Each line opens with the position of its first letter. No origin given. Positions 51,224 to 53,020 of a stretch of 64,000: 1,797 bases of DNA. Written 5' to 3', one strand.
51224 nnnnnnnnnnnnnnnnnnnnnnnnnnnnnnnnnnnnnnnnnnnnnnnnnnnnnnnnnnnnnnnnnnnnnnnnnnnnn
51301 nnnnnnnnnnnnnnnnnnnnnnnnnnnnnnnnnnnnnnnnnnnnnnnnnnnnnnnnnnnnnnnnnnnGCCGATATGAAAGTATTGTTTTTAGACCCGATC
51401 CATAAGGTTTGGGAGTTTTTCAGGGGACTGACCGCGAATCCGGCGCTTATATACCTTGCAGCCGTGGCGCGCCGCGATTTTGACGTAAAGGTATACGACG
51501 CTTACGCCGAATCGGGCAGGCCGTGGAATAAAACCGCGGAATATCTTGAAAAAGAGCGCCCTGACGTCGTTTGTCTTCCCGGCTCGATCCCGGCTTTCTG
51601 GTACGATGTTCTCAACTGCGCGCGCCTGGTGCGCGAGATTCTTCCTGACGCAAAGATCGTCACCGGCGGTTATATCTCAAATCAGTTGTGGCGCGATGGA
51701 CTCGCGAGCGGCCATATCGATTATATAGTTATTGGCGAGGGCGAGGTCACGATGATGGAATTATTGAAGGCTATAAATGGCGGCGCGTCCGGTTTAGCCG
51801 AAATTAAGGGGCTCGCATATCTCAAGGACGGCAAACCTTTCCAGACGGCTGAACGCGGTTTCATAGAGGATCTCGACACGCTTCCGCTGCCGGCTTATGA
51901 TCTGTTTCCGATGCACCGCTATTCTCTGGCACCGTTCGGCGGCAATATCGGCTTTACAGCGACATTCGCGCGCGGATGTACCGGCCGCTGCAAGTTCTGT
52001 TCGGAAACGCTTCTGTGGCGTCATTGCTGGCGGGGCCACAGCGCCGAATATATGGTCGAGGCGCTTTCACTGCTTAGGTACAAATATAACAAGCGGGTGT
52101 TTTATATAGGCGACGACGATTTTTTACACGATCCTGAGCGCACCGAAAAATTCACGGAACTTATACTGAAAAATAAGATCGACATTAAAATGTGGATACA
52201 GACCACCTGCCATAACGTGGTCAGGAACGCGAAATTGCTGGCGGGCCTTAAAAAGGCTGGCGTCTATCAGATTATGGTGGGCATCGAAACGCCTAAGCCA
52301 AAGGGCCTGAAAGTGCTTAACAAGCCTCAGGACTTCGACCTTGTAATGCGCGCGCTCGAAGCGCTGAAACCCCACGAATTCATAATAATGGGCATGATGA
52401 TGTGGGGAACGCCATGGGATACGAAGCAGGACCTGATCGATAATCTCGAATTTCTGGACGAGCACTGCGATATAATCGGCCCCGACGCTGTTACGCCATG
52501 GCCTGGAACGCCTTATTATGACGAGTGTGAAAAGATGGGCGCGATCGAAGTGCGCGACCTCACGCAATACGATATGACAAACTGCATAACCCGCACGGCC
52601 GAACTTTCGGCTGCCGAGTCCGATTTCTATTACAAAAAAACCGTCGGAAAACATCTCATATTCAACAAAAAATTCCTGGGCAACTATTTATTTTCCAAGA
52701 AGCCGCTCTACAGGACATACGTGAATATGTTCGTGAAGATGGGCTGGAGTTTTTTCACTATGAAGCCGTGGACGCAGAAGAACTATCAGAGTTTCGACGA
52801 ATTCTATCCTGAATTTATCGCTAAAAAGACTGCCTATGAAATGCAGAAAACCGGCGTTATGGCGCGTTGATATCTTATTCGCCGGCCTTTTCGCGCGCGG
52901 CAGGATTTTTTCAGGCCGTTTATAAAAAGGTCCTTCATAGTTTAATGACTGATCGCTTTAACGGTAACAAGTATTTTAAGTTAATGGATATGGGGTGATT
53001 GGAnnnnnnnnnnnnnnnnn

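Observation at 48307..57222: Array of five tandem, tightly coupled B12-binding-type radical SAM paralogs plus a coupled polytopic membrane protein, with no recognisable substrate gene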

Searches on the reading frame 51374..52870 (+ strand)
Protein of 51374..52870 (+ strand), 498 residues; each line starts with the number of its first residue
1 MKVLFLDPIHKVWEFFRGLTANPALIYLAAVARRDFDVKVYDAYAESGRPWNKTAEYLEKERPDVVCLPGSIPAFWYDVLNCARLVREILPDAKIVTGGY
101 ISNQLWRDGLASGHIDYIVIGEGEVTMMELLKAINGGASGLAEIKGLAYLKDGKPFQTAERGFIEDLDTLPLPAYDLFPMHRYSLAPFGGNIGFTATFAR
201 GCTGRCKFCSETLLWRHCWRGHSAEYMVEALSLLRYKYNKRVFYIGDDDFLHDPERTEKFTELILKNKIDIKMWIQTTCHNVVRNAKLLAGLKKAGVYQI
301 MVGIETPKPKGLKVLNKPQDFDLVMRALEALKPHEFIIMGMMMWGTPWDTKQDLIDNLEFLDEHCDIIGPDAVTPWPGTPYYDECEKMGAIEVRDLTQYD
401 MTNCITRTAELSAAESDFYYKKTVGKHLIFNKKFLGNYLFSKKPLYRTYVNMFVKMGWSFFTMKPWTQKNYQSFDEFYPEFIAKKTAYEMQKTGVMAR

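Call 3: search_protein_families(library=pfam, proteins=[window:51374-52870:+], max_evalue=0.01)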
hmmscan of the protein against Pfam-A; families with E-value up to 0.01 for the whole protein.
window:51374-52870:+ (498 aa): 2 families
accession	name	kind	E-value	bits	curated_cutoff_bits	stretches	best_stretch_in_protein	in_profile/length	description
PF04055.27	Radical_SAM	-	1.1e-16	61.9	29.5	1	198-361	3-166/166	Radical SAM superfamily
PF02310.24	B12-binding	-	4.1e-13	49.7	32.1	1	22-130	14-120/121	B12 binding domain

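Call 4: search_protein_families(library=ncbifam, proteins=[window:51374-52870:+], max_evalue=0.01)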
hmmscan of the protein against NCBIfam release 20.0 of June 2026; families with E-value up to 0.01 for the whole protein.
window:51374-52870:+ (498 aa): 21 families
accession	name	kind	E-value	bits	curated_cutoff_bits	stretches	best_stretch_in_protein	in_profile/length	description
TIGR02026.1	BchE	equivalog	1.7e-56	192.1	481.35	1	37-453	39-455/497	magnesium-protoporphyrin IX monomethyl ester anaerobic oxidative cyclase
TIGR04367.1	HpnR_B12_rSAM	equivalog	1.2e-33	116.4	650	1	29-441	30-423/490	hopanoid C-3 methylase HpnR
NF050148.1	rSAM_ApyD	equivalog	8e-28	97.2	750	1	24-384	27-392/645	RiPP biosynthesis radical SAM protein ApyD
TIGR03471.1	HpnJ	equivalog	4.2e-26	91.9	577.6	1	64-398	70-400/472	hopanoid biosynthesis associated radical SAM protein HpnJ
NF038361.1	rSAM_Sden_1168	equivalog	1.6e-25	89.7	575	1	46-411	124-499/560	Sden_1168 family B12-binding radical SAM P-methyltransferase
TIGR03975.1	rSAM_ocin_1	subfamily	4.8e-23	81.5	281.85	1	53-420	119-486/606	RiPP maturation radical SAM C-methyltransferase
TIGR04072.2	rSAM_ladder_B12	equivalog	1.5e-18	66.7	360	2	199-361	186-349/443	lipid biosynthesis B12-binding/radical SAM protein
NF040546.1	rSAM_CUAEP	equivalog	5.4e-16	58.3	500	1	81-364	66-341/468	CUAEP/CCAEP-tail radical SAM (seleno)protein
NF033712.0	B12_rSAM_KedN5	subfamily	2.6e-15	55.7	700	1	35-209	36-211/624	KedN5 family methylcobalamin-dependent radical SAM C-methyltransferase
TIGR04013.1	B12_SAM_MJ_1487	hypoth_equivalog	4.2e-14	52.2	251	1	57-246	37-204/382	TIGR04013 family B12-binding domain/radical SAM domain-containing protein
TIGR04014.1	B12_SAM_MJ_0865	equivalog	2.3e-13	49.7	360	1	113-385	88-358/434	methyl-coenzyme M reductase glutamine C-methyltransferase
TIGR04479.1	bcpD_PhpK_rSAM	subfamily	5.1e-13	48.2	600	1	22-363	72-408/504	PhpK family radical SAM P-methyltransferase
NF040542.1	rSAM_RCCLKC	equivalog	6.2e-13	48.7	450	1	28-363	20-349/423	arsinothricin biosynthesis radical SAM protein ArsL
TIGR04190.1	B12_SAM_Ta0216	equivalog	5.7e-12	45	500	1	80-273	97-304/554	TIGR04190 family B12-binding domain/radical SAM domain protein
NF033070.1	rSAM_AprD4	equivalog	3e-09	36.3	500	1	103-415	114-419/456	AprD4 family radical SAM diol-dehydratase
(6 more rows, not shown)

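Call 9: find_encoding_contigs(protein=window:51374-52870:+, flank=10000, max_places=6)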
Protein window:51374-52870:+ (498 aa): no gene with exactly this product is on record in the collection.

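Call 11: find_homologous_proteins(query=window:51374-52870:+, max_evalue=1e-20)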
Query window:51374-52870:+ (498 aa): 341 proteins with E <= 1e-20 among 8000 candidates; the best 120 are listed.
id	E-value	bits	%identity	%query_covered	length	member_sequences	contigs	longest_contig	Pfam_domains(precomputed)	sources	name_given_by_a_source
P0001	0.0e+0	1050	86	100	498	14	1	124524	PF04055.28,PF02310.25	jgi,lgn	jgi:radical SAM superfamily enzyme YgiQ (UPF0313 family)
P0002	0.0e+0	1044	85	100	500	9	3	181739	PF04055.28,PF02310.25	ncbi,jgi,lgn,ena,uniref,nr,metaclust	ncbi:MAG: hypothetical protein A2008_08715 [Candidatus Wallbacteria bacterium GWC2_49_35]|uniref:Unc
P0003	0.0e+0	1040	85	100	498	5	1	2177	PF04055.28,PF02310.25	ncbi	-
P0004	4.5e-292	988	80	100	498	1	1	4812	PF04055.28,PF02310.25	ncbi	-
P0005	2.5e-271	919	76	100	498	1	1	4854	PF04055.28,PF02310.25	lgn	-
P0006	4.3e-248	842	70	98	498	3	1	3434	PF04055.28,PF02310.25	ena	-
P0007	4.8e-246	836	70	98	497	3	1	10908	PF04055.28,PF02310.25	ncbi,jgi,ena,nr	ncbi:MAG TPA: radical SAM protein [Candidatus Wallbacteria bacterium]|nr:radical SAM protein [Candid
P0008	4.0e-245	833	70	100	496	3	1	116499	PF04055.28,PF02310.25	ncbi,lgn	ncbi:MAG: radical SAM protein [Candidatus Wallbacteria bacterium]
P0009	6.2e-239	812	69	98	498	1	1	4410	PF04055.28,PF02310.25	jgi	-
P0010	9.6e-233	792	67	99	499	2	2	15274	PF04055.28,PF02310.25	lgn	-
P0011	4.4e-216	737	64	96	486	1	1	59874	PF04055.28,PF02310.25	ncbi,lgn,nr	ncbi:MAG: radical SAM protein [Elusimicrobiota bacterium]|nr:radical SAM protein [Elusimicrobiota ba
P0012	1.6e-215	735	62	100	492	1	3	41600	PF04055.28,PF02310.25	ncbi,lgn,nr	ncbi:MAG: cobalamin B12-binding domain-containing protein [Elusimicrobia bacterium]|nr:cobalamin B12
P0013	3.3e-212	724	61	96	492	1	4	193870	PF04055.28,PF02310.25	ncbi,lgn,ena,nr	ncbi:MAG: radical SAM protein [Elusimicrobia bacterium]|nr:radical SAM protein [Elusimicrobiota bact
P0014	2.5e-209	714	61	96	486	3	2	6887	PF04055.28,PF02310.25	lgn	-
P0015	6.2e-209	713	63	96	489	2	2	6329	PF04055.28,PF02310.25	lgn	-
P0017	1.2e-203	696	59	96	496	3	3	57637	PF04055.28,PF02310.25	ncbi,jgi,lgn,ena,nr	ncbi:MAG TPA: hypothetical protein DCZ92_02035 [Elusimicrobia bacterium]|nr:MAG: hypothetical protei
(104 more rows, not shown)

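Call 12: find_encoding_contigs(protein=P0002, flank=10000, max_places=2)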
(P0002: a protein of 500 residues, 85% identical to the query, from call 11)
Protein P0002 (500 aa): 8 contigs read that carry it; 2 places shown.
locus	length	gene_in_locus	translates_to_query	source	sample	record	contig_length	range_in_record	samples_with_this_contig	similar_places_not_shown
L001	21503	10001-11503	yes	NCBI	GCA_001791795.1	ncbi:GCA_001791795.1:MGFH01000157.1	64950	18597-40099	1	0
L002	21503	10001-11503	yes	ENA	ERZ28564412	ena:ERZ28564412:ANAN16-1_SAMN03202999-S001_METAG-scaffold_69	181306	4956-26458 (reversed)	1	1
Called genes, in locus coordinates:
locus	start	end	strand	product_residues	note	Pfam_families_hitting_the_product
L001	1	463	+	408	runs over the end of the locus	PF00482:T2SSF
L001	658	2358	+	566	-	PF05157:MshEN, PF00437:T2SSE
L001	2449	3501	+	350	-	PF11104:PilM_2 (faint)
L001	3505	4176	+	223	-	-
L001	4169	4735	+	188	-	-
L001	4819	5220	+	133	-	PF07963:N_methyl (weak)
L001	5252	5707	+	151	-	-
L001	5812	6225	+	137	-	PF07963:N_methyl (weak)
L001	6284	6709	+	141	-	-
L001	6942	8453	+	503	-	PF02310:B12-binding, PF04055:Radical_SAM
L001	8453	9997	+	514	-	PF02310:B12-binding, PF04055:Radical_SAM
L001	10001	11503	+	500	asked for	PF02310:B12-binding, PF04055:Radical_SAM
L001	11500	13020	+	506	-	PF02310:B12-binding (weak), PF04055:Radical_SAM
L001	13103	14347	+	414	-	-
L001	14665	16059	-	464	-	PF00365:PFK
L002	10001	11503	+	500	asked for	PF02310:B12-binding, PF04055:Radical_SAM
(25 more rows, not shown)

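Call 13: find_encoding_contigs(protein=P0013, flank=10000, max_places=2)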
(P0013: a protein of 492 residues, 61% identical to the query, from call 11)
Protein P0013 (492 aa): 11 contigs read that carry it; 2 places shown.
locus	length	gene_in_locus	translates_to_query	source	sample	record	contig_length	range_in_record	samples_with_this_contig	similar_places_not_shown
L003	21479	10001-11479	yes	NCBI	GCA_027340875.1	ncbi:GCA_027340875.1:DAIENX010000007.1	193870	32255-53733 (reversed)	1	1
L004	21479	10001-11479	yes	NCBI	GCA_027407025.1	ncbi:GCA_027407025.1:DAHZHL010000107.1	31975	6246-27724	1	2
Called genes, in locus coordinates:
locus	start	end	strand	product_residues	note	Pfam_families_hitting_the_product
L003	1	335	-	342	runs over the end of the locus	PF04613:LpxD, PF24894:Hexapep_GlmU (faint), PF25084:LbH_EIF2B (weak), PF25087:GMPPB_C (faint), PF14602:Hexapep_2 (faint), PF00132:Hexapep, PF25084:LbH_EIF2B (weak), PF00132:Hexapep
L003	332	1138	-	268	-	PF03938:OmpH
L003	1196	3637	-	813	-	PF07244:POTRA, PF08479:POTRA_2 (faint), PF07244:POTRA, PF01103:Omp85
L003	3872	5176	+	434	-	PF13638:PIN_4, PF02562:PhoH, PF13245:AAA_19 (faint), PF13604:AAA_30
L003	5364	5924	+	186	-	PF00545:Ribonuclease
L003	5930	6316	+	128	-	PF01337:Barstar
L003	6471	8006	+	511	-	PF00890:FAD_binding_2 (weak), PF01266:DAO (weak), PF13450:NAD_binding_8, PF01593:Amino_oxidase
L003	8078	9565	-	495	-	PF04055:Radical_SAM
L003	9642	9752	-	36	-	-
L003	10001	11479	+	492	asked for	PF02310:B12-binding, PF04055:Radical_SAM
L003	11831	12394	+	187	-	-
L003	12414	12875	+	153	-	PF27806:HxsD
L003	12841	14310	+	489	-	PF13353:Fer4_12, PF04055:Radical_SAM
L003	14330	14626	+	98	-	-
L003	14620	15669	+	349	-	-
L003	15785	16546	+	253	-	-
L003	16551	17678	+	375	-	PF04055:Radical_SAM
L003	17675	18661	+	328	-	PF04055:Radical_SAM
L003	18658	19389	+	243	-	PF04055:Radical_SAM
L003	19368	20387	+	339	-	PF04055:Radical_SAM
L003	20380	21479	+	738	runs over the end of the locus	PF00142:Fer4_NifH, PF01656:CbiA, PF10609:ParA (faint), PF13614:AAA_31 (weak), PF00148:Oxidored_nitro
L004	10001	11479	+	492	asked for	PF02310:B12-binding, PF04055:Radical_SAM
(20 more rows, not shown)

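Call 14: find_encoding_contigs(protein=P0008, flank=10000, max_places=2)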
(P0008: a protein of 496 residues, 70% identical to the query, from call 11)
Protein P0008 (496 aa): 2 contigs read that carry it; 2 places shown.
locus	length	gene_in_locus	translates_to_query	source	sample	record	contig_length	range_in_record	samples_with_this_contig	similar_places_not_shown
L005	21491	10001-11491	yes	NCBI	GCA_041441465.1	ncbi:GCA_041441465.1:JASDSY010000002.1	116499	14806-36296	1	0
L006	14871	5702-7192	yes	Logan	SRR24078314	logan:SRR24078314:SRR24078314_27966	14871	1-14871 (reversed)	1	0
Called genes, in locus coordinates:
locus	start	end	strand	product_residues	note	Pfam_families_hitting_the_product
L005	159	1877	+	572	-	PF07536:HWE_HK (weak), PF07568:HisKA_2, PF02518:HATPase_c (weak)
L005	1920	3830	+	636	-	PF00072:Response_reg, PF13426:PAS_9 (weak), PF02518:HATPase_c, PF00072:Response_reg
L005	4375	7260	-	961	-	PF13085:Fer2_3 (weak), PF01799:Fer2_2, PF01315:Ald_Xan_dh_C, PF02738:MoCoBD_1, PF20256:MoCoBD_2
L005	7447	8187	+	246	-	-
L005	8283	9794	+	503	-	PF02310:B12-binding, PF04055:Radical_SAM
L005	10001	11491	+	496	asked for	PF02310:B12-binding, PF04055:Radical_SAM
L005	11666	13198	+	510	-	PF02310:B12-binding (faint), PF04055:Radical_SAM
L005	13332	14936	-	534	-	PF00149:Metallophos, PF02872:5_nucleotid_C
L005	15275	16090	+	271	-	PF00702:Hydrolase, PF13419:HAD_2 (weak), PF03767:Acid_phosphat_B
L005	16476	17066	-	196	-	-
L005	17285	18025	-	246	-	PF00535:Glycos_transf_2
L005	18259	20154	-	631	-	PF02366:PMT, PF13231:PMT_2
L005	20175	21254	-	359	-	PF22599:SecDF_P1_head (weak)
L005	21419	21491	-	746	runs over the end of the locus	PF07494:Reg_prop (faint), PF09976:TPR_21 (faint), PF13414:TPR_11 (weak), PF14559:TPR_19, PF25063:ARM_TT21_C (weak), PF00515:TPR_1, PF07719:TPR_2, PF13181:TPR_8 (weak), +13 more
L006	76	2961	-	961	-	PF13085:Fer2_3 (weak), PF01799:Fer2_2, PF01315:Ald_Xan_dh_C, PF02738:MoCoBD_1, PF20256:MoCoBD_2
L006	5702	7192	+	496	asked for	PF02310:B12-binding, PF04055:Radical_SAM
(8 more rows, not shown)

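Call 23: search_solved_structures(query=window:51374-52870:+, max_evalue=0.001)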
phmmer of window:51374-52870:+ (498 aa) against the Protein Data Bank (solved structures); distinct sequences matched with E-value up to 0.001: 11.
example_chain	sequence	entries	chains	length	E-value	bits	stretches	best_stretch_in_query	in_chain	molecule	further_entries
6fd2_B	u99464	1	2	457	3.5e-05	26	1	165-415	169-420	Putative apramycin biosynthetic oxidoreductase 4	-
9ccb_A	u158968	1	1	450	5e-05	25.5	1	114-386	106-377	Radical SAM core domain-containing protein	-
9n1b_A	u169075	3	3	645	0.00011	24.3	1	117-352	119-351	Radical SAM protein | Radical SAM enzyme CysS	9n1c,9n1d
7o1p_A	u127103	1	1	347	0.00065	21.8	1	291-385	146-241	[FeFe] hydrogenase maturase subunit HydE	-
3cix_A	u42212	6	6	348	0.00065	21.8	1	291-385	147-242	FeFe-Hydrogenase maturase | [FeFe] hydrogenase maturase subunit HydE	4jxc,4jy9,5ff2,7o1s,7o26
7o1o_A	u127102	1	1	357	0.00066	21.8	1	291-385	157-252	[FeFe] hydrogenase maturase subunit HydE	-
5few_A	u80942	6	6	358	0.00066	21.8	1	291-385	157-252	[FeFe] hydrogenase maturase subunit HydE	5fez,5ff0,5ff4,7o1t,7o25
4jy8_A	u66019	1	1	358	0.00068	21.7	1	291-385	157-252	FEFE-HYDROGENASE MATURASE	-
8qmk_A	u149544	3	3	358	0.0007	21.7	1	291-385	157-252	[FeFe] hydrogenase maturase subunit HydE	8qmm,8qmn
3ciw_A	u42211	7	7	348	0.00074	21.6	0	291-385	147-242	FeFe-Hydrogenase maturase | [FeFe] hydrogenase maturase subunit HydE | Biotin synthetase, putative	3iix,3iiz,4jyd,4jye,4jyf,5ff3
5fep_A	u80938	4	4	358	0.00074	21.6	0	291-385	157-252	[FeFe] hydrogenase maturase subunit HydE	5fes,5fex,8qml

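Call 27: find_related_loci(query=A2, collection=genome_contigs, flank=10000)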
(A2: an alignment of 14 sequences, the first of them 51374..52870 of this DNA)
Query A2 (498 aa) in genome_contigs; peptide patterns used: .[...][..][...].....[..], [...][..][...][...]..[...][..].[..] (x = any residue, [..] = any of these).
600 stretches matched a pattern (row limit reached: there are more); 487 encode a relative of the query (tblastn E <= 1e-3); the best 80 are kept; 80 distinct loci.
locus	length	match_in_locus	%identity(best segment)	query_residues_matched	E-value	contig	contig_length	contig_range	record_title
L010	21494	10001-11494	85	1-498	0e+0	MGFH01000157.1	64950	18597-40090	MAG: Candidatus Wallbacteria bacterium GWC2_49_35 gwc2_scaffold_3413, whole genome shotgun sequence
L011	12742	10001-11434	59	1-478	0e+0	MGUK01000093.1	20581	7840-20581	MAG: Elusimicrobia bacterium GWF2_62_30 gwf2_scaffold_8693, whole genome shotgun sequence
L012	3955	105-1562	34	1-480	4e-90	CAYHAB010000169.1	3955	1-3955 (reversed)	MAG TPA_asm: uncultured Thermodesulfobacteriota bacterium isolate ERP119294_co2_426 genome assembly, contig: k141_213750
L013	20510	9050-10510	34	1-480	3e-86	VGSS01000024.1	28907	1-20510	MAG: Deltaproteobacteria bacterium isolate K_DeepCast_250m_m2_302 K_DeepCast_250m_m2_302_Ga0194125_10002749, whole genom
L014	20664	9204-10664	34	1-480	1e-85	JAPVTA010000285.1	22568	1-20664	MAG: Thermodesulfobacteriota bacterium isolate MW3_metabat.11 k97_1114405, whole genome shotgun sequence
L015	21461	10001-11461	34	1-480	1e-85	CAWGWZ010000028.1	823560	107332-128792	MAG: uncultured delta proteobacterium isolate MFD04408.bin.3.38 genome assembly, contig: contig_9734, whole genome shotg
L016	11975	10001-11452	33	1-477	2e-84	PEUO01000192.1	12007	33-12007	MAG: Deltaproteobacteria bacterium CG03_land_8_20_14_0_80_45_14 CG03_land_8_20_14_0.80_scaffold_2789_c, whole genome sho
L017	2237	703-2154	34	1-477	3e-87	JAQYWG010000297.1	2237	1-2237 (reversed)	MAG: Thermodesulfobacteriota bacterium isolate Hel238_bin70strict NODE_297_length_2237_cov_9.254630, whole genome shotgu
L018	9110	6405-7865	35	1-480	2e-83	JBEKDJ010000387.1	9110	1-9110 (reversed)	MAG: Thermodesulfobacteriota bacterium isolate SPRUCE 180 SPRUCE_180_387, whole genome shotgun sequence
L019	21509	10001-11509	32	1-494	2e-79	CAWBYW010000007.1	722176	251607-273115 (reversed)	MAG: uncultured delta proteobacterium isolate MFD04492.bin.2.9 genome assembly, contig: contig_30174, whole genome shotg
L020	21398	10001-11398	34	1-474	6e-81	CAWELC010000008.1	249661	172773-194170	MAG: uncultured delta proteobacterium isolate MFD05674.bin.2.3 genome assembly, contig: contig_54774, whole genome shotg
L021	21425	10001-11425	30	1-473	9e-73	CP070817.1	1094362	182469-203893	MAG: Deltaproteobacteria bacterium isolate bin116 chromosome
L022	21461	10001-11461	33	1-480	2e-79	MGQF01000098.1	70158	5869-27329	MAG: Deltaproteobacteria bacterium RBG_13_52_11 RBG_13_scaffold_773, whole genome shotgun sequence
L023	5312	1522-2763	36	1-415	1e-70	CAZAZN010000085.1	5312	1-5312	MAG TPA_asm: uncultured Thermofilaceae archaeon isolate SRP141559_co1_235 genome assembly, contig: NODE_9929_length_5312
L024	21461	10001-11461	33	1-480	4e-82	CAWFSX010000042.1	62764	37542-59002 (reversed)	MAG: uncultured delta proteobacterium isolate MFD00709.bin.2.41 genome assembly, contig: contig_22408, whole genome shot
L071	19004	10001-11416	30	1-472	1e-72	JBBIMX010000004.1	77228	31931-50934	MAG: Deltaproteobacteria bacterium isolate BQF270218_bin_242 NODE_46_length_77228_cov_6.274643, whole genome shotgun seq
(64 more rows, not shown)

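Call 33: find_encoding_contigs(protein=P0011, flank=10000, max_places=1)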
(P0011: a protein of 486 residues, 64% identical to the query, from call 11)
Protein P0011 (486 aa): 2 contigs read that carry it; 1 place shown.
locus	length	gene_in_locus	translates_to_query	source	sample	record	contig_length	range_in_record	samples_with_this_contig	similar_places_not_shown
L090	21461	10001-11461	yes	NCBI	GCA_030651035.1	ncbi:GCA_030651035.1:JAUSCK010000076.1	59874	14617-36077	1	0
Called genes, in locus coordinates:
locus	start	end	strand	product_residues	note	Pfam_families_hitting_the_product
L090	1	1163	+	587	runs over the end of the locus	PF00664:ABC_membrane, PF00005:ABC_tran, PF02463:SMC_N (faint)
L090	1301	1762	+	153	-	PF02535:Zip (faint)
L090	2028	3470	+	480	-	PF13328:HD_4, PF01966:HD, PF04607:RelA_SpoT, PF02824:TGS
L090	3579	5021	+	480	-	PF02310:B12-binding, PF04055:Radical_SAM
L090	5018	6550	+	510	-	PF02310:B12-binding, PF04055:Radical_SAM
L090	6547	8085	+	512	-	PF02310:B12-binding, PF04055:Radical_SAM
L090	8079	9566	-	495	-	PF04055:Radical_SAM, PF13353:Fer4_12 (faint)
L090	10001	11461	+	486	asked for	PF02310:B12-binding, PF04055:Radical_SAM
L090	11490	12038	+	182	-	-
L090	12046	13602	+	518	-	PF00890:FAD_binding_2 (faint), PF01266:DAO (faint), PF01593:Amino_oxidase, PF03486:HI0933_like (faint), PF07992:Pyr_redox_2 (faint), PF12831:FAD_oxidored (weak), PF13450:NAD_binding_8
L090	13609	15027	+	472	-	PF02310:B12-binding, PF04055:Radical_SAM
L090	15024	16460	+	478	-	PF02310:B12-binding, PF04055:Radical_SAM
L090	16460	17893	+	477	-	PF02310:B12-binding (weak), PF04055:Radical_SAM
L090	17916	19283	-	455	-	PF02310:B12-binding, PF04055:Radical_SAM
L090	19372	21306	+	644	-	PF00330:Aconitase, PF00694:Aconitase_C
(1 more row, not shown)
